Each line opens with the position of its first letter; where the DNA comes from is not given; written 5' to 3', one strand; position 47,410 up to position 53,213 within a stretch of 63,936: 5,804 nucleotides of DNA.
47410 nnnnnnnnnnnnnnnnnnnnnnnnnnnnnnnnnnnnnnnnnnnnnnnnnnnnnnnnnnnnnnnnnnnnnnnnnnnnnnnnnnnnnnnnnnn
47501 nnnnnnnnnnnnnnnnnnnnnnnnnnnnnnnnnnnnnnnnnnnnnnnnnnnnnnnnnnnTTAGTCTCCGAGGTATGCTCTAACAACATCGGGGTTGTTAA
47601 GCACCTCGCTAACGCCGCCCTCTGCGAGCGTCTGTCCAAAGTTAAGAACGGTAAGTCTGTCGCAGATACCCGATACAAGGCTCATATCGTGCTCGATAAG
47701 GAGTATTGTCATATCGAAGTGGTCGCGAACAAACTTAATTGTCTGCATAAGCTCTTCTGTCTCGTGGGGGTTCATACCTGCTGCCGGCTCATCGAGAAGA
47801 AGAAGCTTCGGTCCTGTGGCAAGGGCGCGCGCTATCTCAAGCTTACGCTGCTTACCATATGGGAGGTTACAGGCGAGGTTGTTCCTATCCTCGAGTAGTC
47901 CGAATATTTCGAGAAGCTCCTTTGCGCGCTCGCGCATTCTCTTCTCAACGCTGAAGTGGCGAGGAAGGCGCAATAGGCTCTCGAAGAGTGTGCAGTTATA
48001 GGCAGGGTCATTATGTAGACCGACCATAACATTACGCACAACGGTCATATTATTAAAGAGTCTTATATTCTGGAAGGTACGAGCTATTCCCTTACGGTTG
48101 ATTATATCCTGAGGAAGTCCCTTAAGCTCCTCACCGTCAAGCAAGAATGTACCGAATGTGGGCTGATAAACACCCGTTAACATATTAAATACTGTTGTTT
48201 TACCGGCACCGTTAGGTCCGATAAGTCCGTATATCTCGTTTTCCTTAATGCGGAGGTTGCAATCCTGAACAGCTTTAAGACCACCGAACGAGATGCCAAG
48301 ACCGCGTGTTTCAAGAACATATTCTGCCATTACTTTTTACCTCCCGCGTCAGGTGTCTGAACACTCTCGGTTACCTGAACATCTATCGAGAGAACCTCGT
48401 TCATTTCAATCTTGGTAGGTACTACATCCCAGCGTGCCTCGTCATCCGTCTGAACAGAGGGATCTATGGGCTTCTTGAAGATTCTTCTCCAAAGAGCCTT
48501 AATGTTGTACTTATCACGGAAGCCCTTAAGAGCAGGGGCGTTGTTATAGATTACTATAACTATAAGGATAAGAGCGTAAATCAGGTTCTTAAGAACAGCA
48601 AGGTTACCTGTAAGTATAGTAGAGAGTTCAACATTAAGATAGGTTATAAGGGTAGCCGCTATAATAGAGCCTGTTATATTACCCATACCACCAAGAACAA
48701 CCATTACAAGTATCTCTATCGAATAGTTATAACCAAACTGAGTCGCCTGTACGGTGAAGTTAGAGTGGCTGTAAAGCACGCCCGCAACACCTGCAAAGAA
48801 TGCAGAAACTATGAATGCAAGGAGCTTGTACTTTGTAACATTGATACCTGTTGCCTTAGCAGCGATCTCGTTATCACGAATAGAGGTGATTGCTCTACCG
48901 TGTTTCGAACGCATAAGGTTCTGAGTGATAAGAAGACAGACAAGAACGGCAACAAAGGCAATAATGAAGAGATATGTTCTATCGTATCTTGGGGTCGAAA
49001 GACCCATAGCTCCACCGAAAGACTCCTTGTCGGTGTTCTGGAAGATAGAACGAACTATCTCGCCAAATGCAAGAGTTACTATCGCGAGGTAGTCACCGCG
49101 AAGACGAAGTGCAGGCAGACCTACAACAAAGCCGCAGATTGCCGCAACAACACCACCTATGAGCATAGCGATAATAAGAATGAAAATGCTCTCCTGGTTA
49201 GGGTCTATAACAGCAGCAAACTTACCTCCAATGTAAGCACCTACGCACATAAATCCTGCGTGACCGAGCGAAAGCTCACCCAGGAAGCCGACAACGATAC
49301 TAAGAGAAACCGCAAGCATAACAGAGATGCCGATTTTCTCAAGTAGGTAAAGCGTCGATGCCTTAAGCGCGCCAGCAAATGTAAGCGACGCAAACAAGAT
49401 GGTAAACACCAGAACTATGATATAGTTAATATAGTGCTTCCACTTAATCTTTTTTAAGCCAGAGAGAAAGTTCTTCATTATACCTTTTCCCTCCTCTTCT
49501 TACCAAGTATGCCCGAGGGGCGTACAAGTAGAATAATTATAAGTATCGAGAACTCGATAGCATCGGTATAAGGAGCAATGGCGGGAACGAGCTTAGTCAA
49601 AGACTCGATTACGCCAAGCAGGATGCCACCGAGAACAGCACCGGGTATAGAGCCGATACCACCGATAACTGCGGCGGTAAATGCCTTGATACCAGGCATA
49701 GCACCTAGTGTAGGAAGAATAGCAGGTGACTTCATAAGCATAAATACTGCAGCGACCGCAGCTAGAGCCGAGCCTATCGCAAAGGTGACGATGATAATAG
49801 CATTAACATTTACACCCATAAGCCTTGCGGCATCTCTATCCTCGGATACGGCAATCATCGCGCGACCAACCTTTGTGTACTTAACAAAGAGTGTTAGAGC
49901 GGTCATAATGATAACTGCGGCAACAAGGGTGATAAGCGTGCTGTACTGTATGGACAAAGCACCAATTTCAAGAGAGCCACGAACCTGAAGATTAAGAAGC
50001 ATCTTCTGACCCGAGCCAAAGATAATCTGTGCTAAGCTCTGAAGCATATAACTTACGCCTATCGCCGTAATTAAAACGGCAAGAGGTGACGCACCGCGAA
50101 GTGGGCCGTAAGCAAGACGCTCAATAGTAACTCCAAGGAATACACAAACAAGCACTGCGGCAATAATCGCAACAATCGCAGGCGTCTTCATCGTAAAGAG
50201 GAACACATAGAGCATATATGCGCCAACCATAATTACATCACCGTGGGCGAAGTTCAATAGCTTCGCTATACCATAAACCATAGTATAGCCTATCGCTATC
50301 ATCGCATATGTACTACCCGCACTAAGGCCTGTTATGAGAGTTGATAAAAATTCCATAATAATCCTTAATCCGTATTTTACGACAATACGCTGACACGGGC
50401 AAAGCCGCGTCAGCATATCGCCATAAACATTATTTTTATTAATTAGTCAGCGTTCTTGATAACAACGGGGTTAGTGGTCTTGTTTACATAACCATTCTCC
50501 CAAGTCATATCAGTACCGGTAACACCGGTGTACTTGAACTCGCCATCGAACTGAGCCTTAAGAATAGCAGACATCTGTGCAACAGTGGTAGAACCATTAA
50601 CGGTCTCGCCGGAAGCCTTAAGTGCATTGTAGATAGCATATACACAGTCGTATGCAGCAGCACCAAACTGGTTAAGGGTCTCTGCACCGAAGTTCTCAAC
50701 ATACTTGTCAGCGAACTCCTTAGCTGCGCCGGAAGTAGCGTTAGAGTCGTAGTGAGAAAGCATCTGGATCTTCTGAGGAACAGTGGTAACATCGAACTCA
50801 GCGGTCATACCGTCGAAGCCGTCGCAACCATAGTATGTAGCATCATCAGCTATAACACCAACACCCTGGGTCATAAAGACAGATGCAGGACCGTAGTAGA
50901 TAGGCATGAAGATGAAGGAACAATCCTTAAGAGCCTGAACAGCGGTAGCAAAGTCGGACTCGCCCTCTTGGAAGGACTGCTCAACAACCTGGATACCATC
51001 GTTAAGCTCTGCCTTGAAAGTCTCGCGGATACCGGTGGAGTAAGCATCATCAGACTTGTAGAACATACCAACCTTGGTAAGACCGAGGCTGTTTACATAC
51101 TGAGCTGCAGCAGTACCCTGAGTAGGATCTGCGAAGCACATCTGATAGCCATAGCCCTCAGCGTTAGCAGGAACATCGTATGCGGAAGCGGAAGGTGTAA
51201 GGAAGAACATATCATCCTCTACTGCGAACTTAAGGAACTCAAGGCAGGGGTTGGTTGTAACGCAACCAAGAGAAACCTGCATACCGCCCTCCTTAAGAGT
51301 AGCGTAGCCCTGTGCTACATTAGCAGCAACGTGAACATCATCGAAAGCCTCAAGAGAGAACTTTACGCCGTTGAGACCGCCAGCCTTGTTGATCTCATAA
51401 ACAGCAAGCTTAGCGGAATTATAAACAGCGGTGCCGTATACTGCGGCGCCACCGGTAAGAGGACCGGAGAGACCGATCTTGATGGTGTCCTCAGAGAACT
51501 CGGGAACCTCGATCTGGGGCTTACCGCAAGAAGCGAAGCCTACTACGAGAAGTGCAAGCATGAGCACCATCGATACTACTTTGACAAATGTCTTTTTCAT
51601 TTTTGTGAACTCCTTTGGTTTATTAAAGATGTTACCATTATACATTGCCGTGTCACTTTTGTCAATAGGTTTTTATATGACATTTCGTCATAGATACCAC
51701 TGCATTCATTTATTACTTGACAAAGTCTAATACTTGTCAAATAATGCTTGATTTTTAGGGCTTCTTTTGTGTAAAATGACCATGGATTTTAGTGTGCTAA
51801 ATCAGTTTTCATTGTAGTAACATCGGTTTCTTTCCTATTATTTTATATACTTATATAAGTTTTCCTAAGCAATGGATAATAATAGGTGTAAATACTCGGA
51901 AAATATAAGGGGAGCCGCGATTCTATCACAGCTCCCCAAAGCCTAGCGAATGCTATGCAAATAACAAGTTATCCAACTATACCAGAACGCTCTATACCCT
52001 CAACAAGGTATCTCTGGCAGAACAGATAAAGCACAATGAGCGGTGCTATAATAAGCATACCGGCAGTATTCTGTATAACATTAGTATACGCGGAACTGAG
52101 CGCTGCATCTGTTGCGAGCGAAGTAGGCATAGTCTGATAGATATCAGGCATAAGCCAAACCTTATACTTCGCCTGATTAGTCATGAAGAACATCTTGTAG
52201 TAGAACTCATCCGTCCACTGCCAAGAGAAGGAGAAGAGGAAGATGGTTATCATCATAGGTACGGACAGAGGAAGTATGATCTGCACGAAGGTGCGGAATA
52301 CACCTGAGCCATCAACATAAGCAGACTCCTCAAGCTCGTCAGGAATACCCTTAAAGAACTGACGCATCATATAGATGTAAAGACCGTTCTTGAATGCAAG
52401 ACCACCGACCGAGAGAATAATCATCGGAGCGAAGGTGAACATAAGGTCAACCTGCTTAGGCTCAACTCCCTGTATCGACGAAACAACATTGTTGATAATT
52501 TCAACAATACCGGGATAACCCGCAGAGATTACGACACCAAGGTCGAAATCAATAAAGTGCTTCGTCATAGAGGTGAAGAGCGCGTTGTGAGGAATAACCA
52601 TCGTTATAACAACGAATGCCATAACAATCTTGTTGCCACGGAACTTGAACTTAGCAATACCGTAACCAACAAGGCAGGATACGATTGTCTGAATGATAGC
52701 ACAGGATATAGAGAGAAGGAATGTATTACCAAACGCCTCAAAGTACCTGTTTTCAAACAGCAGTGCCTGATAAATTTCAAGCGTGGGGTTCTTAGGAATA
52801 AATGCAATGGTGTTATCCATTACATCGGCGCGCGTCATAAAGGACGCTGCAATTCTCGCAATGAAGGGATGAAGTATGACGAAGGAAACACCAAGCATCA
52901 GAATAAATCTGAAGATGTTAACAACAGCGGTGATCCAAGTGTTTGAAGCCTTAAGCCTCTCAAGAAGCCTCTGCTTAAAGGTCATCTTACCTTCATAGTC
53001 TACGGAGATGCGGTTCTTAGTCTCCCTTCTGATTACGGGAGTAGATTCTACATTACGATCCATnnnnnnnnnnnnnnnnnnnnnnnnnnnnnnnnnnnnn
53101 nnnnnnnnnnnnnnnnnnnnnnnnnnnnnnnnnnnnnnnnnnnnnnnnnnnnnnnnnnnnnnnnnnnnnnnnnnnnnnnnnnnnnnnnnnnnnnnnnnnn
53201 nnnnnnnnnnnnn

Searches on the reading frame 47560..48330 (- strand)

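Call 9: search_protein_families(library=pfam, proteins=[window:47560-48330:-], max_evalue=0.001)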
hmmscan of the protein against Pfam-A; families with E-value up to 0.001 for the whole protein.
window:47560-48330:- (256 aa): 3 families
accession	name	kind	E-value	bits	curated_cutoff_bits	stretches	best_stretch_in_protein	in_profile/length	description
PF00005.33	ABC_tran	-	7.4e-32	111.2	25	1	22-183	2-136/137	ABC transporter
PF13304.12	AAA_21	-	4.4e-08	34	27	0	33-70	1-33/304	AAA domain, putative AbiEii toxin, Type IV TA system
PF12399.14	BCA_ABC_TP_C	-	6.4e-07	29.3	25.5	1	233-256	1-24/27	Branched-chain amino acid ATP-binding cassette transporter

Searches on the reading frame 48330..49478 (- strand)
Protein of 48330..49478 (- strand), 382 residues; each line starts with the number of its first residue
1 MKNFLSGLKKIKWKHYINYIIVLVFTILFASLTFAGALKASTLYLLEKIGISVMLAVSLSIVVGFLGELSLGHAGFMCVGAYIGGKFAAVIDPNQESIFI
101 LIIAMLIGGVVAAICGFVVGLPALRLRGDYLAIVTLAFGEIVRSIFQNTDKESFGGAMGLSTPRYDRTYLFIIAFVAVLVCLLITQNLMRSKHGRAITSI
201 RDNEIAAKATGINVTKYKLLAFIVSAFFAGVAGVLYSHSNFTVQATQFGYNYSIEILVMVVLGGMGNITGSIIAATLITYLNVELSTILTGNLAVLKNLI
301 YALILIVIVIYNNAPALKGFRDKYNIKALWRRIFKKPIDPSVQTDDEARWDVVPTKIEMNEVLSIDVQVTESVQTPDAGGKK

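Call 9: search_protein_families(library=pfam, proteins=[window:48330-49478:-], max_evalue=0.001)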
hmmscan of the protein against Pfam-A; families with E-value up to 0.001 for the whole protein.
window:48330-49478:- (382 aa): 1 family
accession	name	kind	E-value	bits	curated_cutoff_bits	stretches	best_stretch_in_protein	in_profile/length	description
PF02653.21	BPD_transp_2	-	2.4e-47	161.8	26.8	1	42-308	2-268/269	Branched-chain amino acid transport system / permease component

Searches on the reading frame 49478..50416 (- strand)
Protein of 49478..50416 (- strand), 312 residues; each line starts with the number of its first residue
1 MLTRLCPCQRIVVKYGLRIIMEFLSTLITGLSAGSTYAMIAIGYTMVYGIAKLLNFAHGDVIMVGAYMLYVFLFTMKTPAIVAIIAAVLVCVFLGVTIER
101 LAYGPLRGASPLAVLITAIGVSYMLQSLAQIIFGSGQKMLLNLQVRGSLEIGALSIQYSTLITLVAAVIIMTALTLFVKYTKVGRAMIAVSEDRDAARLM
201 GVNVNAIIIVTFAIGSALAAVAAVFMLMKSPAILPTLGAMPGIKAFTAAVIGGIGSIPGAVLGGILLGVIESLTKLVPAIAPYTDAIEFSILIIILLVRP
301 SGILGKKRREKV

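Call 9: search_protein_families(library=pfam, proteins=[window:49478-50416:-], max_evalue=0.001)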
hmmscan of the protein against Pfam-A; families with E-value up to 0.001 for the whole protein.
window:49478-50416:- (312 aa): 2 families
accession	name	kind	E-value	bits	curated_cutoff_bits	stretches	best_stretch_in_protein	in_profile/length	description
PF02653.21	BPD_transp_2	-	2.9e-39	135.3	26.8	1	27-296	2-269/269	Branched-chain amino acid transport system / permease component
PF01032.23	FecCD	-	3.7e-05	23.4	26.5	1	54-224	77-236/311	FecCD transport family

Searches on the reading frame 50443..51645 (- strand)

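Call 9: search_protein_families(library=pfam, proteins=[window:50443-51645:-], max_evalue=0.001)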
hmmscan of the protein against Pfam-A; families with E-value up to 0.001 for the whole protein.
window:50443-51645:- (400 aa): 3 families
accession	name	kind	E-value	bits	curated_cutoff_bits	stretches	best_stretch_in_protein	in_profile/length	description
PF13458.12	Peripla_BP_6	-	1.6e-32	114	31.7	1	54-383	1-325/343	Periplasmic binding protein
PF01094.35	ANF_receptor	-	4.6e-09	36.2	25.4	1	74-387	2-340/353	Receptor family ligand binding region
PF13433.12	Peripla_BP_5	-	0.00013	21.6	27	1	55-349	1-298/363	Periplasmic binding protein domain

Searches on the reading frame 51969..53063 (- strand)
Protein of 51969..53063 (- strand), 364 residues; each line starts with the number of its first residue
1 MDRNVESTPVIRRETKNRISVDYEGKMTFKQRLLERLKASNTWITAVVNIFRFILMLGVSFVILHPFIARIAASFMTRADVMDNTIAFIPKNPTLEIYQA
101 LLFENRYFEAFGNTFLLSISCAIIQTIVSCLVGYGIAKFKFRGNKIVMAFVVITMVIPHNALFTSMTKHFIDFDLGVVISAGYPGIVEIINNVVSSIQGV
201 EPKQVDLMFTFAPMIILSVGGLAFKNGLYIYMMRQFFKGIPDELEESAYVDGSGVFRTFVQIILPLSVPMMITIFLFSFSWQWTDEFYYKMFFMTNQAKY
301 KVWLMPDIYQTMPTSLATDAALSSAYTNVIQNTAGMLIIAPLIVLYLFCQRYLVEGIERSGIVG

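Call 5: search_protein_families(library=pfam, proteins=[window:51969-53063:-], max_evalue=0.01)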
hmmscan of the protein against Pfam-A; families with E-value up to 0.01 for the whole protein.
window:51969-53063:- (364 aa): 1 family
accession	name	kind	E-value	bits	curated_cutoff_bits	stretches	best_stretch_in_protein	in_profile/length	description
PF00528.27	BPD_transp_1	-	6.8e-12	45.9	26.4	1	131-356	3-181/184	Binding-protein-dependent transport system inner membrane component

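Call 6: search_protein_families(library=ncbifam, proteins=[window:51969-53063:-], max_evalue=0.01)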
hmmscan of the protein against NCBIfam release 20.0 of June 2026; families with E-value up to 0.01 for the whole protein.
window:51969-53063:- (364 aa): 13 families
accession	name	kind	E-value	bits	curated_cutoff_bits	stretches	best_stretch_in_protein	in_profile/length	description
NF008210.0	PRK10973.1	equivalog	7.3e-15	55.4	297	1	230-357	159-276/281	sn-glycerol-3-phosphate ABC transporter permease UgpE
NF008231.0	PRK10998.1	equivalog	2.1e-14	53.8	261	1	209-362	157-294/296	maltose ABC transporter permease MalG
NF040932.1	ABC_arch_GlcU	equivalog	6.9e-12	45.6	340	1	230-358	149-265/272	glucose ABC transporter permease GlcU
TIGR01581.1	Mo_ABC_porter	hypoth_equivalog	7.5e-10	38.7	210.3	2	225-315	114-203/225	ABC transporter permease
NF007047.0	PRK09500.1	equivalog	2.9e-09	36.9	326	1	57-174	12-123/257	spermidine/putrescine ABC transporter permease PotC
NF040839.1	tungstate_WtpB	equivalog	1.9e-08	34.3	340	1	98-279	33-190/251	tungstate ABC transporter permease WtpB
TIGR02141.1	modB_ABC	equivalog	1.1e-07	31.7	182.6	1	204-313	73-178/208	molybdate ABC transporter permease subunit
NF007044.0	PRK09497.1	equivalog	6e-07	29.2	348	1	56-276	17-212/285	spermidine/putrescine ABC transporter permease PotB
TIGR02139.1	permease_CysT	equivalog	1.1e-06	28.5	246.1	2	93-159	34-100/265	sulfate ABC transporter permease subunit CysT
NF006939.0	PRK09421.1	equivalog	1.6e-06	27.7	262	1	227-321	106-199/230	molybdate ABC transporter permease subunit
NF008232.0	PRK10999.1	equivalog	1.6e-06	27.1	392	1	190-281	353-442/520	maltose ABC transporter permease MalF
TIGR00969.1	3a0106s02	subfamily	7e-05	22.4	240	0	96-158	48-110/272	sulfate ABC transporter permease subunit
NF008208.0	PRK10971.1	equivalog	0.0072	15.8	415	0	98-298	47-223/277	sulfate/thiosulfate ABC transporter permease CysT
